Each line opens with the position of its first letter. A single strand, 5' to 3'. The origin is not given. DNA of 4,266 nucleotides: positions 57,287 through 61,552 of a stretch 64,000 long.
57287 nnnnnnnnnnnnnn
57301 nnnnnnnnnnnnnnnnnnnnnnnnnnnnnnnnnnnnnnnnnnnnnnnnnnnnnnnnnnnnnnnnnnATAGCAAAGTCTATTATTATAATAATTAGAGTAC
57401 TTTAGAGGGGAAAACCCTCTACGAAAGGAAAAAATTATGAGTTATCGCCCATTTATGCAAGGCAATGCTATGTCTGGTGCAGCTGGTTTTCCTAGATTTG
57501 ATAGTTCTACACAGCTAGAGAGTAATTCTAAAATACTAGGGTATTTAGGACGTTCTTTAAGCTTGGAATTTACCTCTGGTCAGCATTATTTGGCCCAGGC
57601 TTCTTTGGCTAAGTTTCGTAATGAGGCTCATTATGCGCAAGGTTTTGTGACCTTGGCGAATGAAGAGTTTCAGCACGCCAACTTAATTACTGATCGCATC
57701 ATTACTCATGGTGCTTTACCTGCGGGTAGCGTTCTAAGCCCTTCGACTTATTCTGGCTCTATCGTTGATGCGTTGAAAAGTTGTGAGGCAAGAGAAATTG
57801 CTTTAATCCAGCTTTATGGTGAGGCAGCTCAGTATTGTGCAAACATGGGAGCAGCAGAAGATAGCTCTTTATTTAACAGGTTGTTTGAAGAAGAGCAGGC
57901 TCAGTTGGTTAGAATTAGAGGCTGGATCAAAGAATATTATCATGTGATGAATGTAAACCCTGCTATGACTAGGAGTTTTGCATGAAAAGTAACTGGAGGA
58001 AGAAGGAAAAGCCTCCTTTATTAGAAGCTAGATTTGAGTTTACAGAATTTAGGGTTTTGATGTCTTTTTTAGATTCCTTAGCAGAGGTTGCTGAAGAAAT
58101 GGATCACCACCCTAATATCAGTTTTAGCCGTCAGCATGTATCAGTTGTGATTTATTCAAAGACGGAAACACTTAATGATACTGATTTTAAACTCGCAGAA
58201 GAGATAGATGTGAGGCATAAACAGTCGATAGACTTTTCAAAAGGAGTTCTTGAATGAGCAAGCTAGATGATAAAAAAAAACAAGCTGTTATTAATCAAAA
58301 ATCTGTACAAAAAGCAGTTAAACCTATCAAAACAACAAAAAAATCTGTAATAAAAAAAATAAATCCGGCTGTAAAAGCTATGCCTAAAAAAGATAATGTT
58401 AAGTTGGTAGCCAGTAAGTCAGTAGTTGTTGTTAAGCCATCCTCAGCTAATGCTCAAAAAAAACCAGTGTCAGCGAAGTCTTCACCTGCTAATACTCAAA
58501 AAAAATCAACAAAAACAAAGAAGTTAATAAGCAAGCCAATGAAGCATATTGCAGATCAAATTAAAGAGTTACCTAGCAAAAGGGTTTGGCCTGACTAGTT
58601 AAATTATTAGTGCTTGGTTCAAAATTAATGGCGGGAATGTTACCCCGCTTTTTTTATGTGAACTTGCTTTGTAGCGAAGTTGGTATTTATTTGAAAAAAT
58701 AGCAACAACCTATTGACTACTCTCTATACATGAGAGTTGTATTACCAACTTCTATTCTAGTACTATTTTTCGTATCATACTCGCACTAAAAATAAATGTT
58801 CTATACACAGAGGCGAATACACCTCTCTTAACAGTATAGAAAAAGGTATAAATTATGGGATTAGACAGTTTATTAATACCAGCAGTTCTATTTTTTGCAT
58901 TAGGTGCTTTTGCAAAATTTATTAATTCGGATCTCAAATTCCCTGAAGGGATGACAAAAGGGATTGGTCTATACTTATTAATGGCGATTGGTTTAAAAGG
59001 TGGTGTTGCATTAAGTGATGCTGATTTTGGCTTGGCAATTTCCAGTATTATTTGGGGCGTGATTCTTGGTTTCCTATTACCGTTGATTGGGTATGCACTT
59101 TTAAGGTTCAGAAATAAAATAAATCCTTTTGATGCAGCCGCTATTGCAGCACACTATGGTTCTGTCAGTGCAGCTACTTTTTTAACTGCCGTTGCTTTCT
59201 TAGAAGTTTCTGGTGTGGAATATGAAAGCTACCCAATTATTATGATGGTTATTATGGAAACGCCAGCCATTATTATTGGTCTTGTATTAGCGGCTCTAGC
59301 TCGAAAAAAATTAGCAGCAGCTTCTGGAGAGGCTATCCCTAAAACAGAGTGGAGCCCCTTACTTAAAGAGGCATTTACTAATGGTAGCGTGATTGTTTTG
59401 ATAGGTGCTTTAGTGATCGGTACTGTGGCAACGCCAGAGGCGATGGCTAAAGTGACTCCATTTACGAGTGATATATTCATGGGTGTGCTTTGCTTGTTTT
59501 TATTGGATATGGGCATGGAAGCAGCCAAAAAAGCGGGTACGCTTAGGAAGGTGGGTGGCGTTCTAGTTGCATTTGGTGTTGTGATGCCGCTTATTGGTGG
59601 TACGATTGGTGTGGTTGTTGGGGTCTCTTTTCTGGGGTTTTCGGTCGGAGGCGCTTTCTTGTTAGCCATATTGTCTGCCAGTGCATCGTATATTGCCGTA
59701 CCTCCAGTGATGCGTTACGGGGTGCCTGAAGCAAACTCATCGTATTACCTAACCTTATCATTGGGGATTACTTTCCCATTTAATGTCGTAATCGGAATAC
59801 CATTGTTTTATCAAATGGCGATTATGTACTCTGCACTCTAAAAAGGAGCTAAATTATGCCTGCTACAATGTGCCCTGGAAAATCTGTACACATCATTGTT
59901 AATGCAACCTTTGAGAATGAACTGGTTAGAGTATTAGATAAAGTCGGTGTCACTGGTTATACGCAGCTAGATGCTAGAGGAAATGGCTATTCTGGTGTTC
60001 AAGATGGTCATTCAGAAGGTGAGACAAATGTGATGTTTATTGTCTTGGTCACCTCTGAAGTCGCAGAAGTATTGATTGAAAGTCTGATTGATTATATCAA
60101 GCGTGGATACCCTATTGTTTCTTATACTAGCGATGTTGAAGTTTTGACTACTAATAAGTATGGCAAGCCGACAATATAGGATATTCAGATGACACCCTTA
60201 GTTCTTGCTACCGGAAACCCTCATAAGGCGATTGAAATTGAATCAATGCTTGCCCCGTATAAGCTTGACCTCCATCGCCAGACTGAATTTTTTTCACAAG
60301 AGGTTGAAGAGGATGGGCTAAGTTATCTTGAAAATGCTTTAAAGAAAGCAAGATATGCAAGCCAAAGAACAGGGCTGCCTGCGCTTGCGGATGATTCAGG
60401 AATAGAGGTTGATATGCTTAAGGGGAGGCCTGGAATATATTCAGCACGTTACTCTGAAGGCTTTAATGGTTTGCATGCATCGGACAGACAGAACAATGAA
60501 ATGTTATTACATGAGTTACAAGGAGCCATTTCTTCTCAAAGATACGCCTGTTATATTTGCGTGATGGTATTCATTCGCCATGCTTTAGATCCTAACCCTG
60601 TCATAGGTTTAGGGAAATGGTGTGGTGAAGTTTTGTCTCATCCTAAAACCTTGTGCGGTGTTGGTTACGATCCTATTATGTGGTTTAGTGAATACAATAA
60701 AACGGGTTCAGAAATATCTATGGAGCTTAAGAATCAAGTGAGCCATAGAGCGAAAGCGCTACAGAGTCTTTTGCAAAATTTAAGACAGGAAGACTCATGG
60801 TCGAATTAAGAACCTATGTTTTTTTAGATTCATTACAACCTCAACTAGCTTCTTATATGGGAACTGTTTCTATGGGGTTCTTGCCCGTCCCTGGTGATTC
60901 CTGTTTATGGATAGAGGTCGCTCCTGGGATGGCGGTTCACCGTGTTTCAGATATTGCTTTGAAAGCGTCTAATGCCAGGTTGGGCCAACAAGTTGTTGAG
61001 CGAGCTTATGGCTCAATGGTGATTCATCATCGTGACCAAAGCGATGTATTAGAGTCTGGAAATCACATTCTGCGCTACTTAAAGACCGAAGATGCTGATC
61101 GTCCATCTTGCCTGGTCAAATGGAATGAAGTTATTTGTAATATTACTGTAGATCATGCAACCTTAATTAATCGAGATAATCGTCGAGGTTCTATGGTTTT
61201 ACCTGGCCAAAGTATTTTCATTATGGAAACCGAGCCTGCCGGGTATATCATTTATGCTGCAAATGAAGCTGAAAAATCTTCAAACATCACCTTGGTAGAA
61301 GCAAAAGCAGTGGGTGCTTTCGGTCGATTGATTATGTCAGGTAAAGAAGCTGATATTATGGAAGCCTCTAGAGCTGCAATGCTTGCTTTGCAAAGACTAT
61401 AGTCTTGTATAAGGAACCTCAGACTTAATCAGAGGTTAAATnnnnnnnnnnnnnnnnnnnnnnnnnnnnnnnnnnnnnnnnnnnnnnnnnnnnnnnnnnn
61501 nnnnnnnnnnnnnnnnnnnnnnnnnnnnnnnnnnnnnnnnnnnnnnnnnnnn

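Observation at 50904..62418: The entire alpha-carboxysome/CCM locus sits inside the conserved ftsK | lolA-rarA junction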

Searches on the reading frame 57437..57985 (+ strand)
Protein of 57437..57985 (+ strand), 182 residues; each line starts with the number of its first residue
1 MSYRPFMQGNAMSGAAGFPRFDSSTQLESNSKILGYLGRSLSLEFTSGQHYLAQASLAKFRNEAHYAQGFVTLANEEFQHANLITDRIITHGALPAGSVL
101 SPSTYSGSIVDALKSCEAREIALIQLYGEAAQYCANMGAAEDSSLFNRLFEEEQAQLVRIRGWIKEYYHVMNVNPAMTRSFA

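Call 3: search_protein_families(library=ncbifam, proteins=[window:57437-57985:+])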
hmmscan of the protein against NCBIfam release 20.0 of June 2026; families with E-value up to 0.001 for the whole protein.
window:57437-57985:+ (182 aa): 0 families

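Call 5: search_protein_families(library=pfam, proteins=[window:57437-57985:+], max_evalue=0.01)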
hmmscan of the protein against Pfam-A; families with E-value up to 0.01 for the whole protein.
window:57437-57985:+ (182 aa): 2 families
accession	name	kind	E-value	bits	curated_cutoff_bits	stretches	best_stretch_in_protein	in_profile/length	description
PF00210.30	Ferritin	-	1.7e-07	31.7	24.5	1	37-160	4-132/142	Ferritin-like domain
PF02915.23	Rubrerythrin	-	0.00029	21.6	22.8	1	37-154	3-127/137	Rubrerythrin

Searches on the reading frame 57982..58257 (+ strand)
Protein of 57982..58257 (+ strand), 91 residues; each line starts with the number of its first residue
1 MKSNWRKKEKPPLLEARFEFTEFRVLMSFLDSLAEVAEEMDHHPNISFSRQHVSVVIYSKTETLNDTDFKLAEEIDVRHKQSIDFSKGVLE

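Call 3: search_protein_families(library=ncbifam, proteins=[window:57982-58257:+])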
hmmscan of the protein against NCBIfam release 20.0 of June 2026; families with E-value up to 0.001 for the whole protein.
window:57982-58257:+ (91 aa): 5 families
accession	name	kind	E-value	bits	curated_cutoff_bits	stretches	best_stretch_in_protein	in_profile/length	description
NF002017.0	PRK00823.1-2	equivalog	5.6e-11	42.3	80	1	4-77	19-91/94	4a-hydroxytetrahydrobiopterin dehydratase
NF002018.0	PRK00823.1-3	equivalog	2e-10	40.5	108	1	3-77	19-94/98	4a-hydroxytetrahydrobiopterin dehydratase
NF002020.0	PRK00823.1-5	equivalog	1.1e-07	31.9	146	1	4-78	29-104/111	4a-hydroxytetrahydrobiopterin dehydratase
NF002019.0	PRK00823.1-4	equivalog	1.2e-07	31.9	137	1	4-81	36-114/116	4a-hydroxytetrahydrobiopterin dehydratase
NF002016.0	PRK00823.1-1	equivalog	1.2e-07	31.9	133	1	8-76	39-108/113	4a-hydroxytetrahydrobiopterin dehydratase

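Call 5: search_protein_families(library=pfam, proteins=[window:57982-58257:+], max_evalue=0.01)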
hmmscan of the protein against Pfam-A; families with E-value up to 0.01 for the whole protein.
window:57982-58257:+ (91 aa): 1 family
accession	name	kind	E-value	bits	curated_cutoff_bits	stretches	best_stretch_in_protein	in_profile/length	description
PF01329.24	Pterin_4a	-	5.5e-14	52.5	26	1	3-76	16-89/91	Pterin 4 alpha carbinolamine dehydratase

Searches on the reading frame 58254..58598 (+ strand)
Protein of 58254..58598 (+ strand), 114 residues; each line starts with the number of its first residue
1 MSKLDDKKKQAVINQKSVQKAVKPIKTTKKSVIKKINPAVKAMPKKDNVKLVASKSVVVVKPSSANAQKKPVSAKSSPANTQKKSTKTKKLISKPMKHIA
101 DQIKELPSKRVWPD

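Call 4: search_protein_families(library=ncbifam, proteins=[window:58254-58598:+])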
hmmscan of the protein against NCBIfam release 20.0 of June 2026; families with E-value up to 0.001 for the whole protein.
window:58254-58598:+ (114 aa): 0 families

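Call 5: search_protein_families(library=pfam, proteins=[window:58254-58598:+], max_evalue=0.01)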
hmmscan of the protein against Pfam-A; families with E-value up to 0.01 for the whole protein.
window:58254-58598:+ (114 aa): 0 families

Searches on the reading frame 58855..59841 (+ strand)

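Call 4: search_protein_families(library=ncbifam, proteins=[window:58855-59841:+])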
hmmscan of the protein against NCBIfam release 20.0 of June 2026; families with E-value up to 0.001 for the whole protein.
window:58855-59841:+ (328 aa): 0 families

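Call 5: search_protein_families(library=pfam, proteins=[window:58855-59841:+], max_evalue=0.01)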
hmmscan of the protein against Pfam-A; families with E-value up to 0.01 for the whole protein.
window:58855-59841:+ (328 aa): 1 family
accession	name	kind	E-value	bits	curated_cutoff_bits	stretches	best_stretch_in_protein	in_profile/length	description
PF05982.17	Sbt_1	-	1.4e-110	369.9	27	1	9-322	1-307/308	Na+-dependent bicarbonate transporter superfamily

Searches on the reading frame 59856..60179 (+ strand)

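Call 4: search_protein_families(library=ncbifam, proteins=[window:59856-60179:+])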
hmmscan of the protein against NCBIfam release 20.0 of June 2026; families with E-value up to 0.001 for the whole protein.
window:59856-60179:+ (107 aa): 1 family
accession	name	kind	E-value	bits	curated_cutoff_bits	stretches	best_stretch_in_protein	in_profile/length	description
NF045581.1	PG0541_fam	equivalog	3.2e-06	27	45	1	9-77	1-73/91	PG0541 family transporter-associated protein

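Call 5: search_protein_families(library=pfam, proteins=[window:59856-60179:+], max_evalue=0.01)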
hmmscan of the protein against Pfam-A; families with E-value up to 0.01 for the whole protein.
window:59856-60179:+ (107 aa): 1 family
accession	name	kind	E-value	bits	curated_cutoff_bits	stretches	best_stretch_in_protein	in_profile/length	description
PF00543.27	P-II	-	9.4e-15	55.2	25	1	9-101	2-102/102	Nitrogen regulatory protein P-II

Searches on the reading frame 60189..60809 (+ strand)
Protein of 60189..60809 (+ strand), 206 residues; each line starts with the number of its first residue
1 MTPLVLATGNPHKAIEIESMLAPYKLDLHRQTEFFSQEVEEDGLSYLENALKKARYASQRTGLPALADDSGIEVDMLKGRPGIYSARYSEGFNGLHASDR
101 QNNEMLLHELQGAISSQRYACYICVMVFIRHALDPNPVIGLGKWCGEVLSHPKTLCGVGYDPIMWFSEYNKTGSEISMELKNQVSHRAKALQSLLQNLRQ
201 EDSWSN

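Call 4: search_protein_families(library=ncbifam, proteins=[window:60189-60809:+])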
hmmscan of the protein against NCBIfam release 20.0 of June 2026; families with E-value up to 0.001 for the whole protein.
window:60189-60809:+ (206 aa): 8 families
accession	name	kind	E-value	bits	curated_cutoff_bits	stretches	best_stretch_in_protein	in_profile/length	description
NF011397.0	PRK14822.1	equivalog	9.3e-52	175.3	234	1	1-204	1-199/201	XTP/dITP diphosphatase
TIGR00042.1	TIGR00042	equivalog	3.8e-45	153.5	145.35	1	4-198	2-183/184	RdgB/HAM1 family non-canonical purine NTP pyrophosphatase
NF011399.0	PRK14824.1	subfamily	2.2e-38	131.7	267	1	4-200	5-202/206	putative deoxyribonucleotide triphosphate pyrophosphatase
NF011398.0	PRK14823.1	equivalog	3.2e-34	118.4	272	1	4-199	3-189/191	non-canonical purine NTP diphosphatase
NF002698.0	PRK02491.1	equivalog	1.1e-32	113.4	301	1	4-196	130-318/328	nucleoside-triphosphate diphosphatase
NF011401.0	PRK14826.1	equivalog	2.1e-30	105.8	268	1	3-200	10-218/226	putative deoxyribonucleotide triphosphate pyrophosphatase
NF011396.0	PRK14821.1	equivalog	1.9e-23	82.9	203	1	4-201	3-183/185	XTP/dITP diphosphatase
NF011400.0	PRK14825.1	equivalog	1.1e-17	64.4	246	1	1-194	1-190/199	putative deoxyribonucleotide triphosphate pyrophosphatase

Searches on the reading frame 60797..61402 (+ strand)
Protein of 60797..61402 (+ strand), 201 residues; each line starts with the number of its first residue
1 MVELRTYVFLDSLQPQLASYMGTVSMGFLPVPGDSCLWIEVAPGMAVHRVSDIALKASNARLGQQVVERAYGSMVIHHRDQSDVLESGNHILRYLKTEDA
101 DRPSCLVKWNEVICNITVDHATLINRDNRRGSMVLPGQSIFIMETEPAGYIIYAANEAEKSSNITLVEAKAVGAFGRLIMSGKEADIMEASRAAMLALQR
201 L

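Call 4: search_protein_families(library=ncbifam, proteins=[window:60797-61402:+])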
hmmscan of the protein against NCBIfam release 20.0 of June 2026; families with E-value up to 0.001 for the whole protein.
window:60797-61402:+ (201 aa): 1 family
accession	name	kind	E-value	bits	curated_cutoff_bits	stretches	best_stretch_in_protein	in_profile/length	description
NF053796.1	beta_CO2some_P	equivalog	1.3e-68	230.8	340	1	2-200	3-200/213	beta-carboxysome protein CcmP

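Call 5: search_protein_families(library=pfam, proteins=[window:60797-61402:+], max_evalue=0.01)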
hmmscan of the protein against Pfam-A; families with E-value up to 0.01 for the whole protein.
window:60797-61402:+ (201 aa): 1 family
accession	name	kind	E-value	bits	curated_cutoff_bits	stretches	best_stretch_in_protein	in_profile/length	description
PF00936.24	BMC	-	4.4e-07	30.2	24.5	1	142-198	4-61/75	BMC domain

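Call 64: find_related_loci(query=window:60797-61399:+, collection=metagenome_contigs, flank=10000)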
Query window:60797-61399:+ (201 aa) in metagenome_contigs; peptide patterns used: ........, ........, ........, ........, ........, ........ (x = any residue, [..] = any of these).
324 stretches matched a pattern; 246 encode a relative of the query (tblastn E <= 1e-3); the best 80 are kept; 80 distinct loci.
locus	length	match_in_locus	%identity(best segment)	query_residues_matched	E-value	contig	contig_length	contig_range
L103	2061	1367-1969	100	1-201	2e-144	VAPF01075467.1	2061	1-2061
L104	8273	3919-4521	84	1-201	4e-115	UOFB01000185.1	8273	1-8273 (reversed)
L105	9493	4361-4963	83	1-201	2e-113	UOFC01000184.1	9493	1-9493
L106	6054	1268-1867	82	1-201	1e-109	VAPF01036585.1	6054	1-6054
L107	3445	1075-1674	82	1-201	1e-111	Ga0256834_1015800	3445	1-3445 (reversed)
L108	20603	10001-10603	80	1-201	2e-109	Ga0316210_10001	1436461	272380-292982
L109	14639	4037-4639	83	1-201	1e-107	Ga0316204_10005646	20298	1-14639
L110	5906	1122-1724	82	1-201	1e-105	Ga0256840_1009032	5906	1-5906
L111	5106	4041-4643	82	1-201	1e-105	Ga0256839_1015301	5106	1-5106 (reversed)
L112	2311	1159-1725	78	1-189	7e-110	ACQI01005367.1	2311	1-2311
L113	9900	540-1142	79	1-201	1e-104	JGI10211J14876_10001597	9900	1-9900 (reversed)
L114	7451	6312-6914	79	1-201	2e-97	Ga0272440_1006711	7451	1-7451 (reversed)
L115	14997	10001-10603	67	1-201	4e-96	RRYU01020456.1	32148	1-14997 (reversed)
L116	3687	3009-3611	72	1-201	1e-94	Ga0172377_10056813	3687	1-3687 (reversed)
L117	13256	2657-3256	67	2-201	2e-93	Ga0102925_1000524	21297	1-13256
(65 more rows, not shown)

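Call 68: search_protein_families(library=pfam, proteins=[L108:12301-13854:+, L108:13857-16313:+, L108:17897-19186:-, L109:6150-6836:+, L109:8542-10977:+, L113:2716-3429:+, L113:3426-4793:+, L105:6006-9017:-, L104:6396-7286:+, L110:2832-3731:-], max_evalue=0.00001)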
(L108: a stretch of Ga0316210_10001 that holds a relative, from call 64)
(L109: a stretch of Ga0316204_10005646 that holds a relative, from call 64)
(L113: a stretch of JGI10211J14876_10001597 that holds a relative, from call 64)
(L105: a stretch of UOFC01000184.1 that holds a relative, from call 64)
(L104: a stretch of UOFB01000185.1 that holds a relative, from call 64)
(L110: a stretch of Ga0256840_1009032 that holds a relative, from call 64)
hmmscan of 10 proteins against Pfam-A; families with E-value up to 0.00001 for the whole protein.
L108:12301-13854:+ (517 aa): 1 family
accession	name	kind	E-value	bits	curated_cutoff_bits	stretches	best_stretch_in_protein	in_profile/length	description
PF00361.26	Proton_antipo_M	-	5.2e-36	124.8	21.5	1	121-340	1-224/294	NADH:quinone oxidoreductase/Mrp antiporter, TM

L108:13857-16313:+ (818 aa): 1 family
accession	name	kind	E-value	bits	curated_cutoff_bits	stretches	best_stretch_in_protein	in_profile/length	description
PF10070.14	DabA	-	1.4e-249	831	25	1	32-797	2-747/747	Probable inorganic carbon transporter subunit DabA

L108:17897-19186:- (429 aa): 1 family
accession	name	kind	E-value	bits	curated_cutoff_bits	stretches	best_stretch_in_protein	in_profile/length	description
PF00860.26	Xan_ur_permease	-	1.6e-34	119.7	27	1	15-391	3-386/389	Permease family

L109:6150-6836:+ (228 aa): 1 family
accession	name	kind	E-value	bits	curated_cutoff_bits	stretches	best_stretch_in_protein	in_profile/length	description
PF09694.16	Gcw_chp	-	2.5e-17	64.1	24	1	31-203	8-200/230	Bacterial protein of unknown function (Gcw_chp)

L109:8542-10977:+ (811 aa): 1 family
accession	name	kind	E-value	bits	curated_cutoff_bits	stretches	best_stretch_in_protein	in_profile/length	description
PF02687.27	FtsX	-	2.1e-16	60.5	25.5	2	245-362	3-120/120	FtsX-like permease C-terminal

L113:2716-3429:+ (237 aa): 2 families
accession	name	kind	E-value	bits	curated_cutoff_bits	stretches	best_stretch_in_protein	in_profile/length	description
PF00072.30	Response_reg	-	4e-25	88.6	30.2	1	4-110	2-108/111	Response regulator receiver domain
PF00486.34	Trans_reg_C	-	8.6e-20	71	26.2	1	155-223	4-77/77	Transcriptional regulatory protein, C terminal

L113:3426-4793:+ (455 aa): 2 families
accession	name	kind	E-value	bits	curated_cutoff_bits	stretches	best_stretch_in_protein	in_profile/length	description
PF02518.31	HATPase_c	-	1.6e-12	48.3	26.4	1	357-450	8-105/111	Histidine kinase-, DNA gyrase B-, and HSP90-like ATPase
PF14501.12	HATPase_c_5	-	1.3e-07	31.9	22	1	351-438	2-88/102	GHKL domain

L105:6006-9017:- (1003 aa): 0 families

L104:6396-7286:+ (296 aa): 2 families
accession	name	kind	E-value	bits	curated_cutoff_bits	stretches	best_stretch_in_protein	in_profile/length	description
PF04542.20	Sigma70_r2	-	2.9e-14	53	24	1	70-138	2-70/71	Sigma-70 region 2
PF04545.22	Sigma70_r4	-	1.9e-11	43.7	24.1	1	241-291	1-49/50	Sigma-70, region 4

L110:2832-3731:- (299 aa): 2 families
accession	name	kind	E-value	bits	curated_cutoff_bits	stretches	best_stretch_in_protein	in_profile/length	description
PF04542.20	Sigma70_r2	-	1.4e-13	50.8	24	1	73-141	2-70/71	Sigma-70 region 2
PF04545.22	Sigma70_r4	-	6.1e-13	48.5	24.1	1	244-294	1-49/50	Sigma-70, region 4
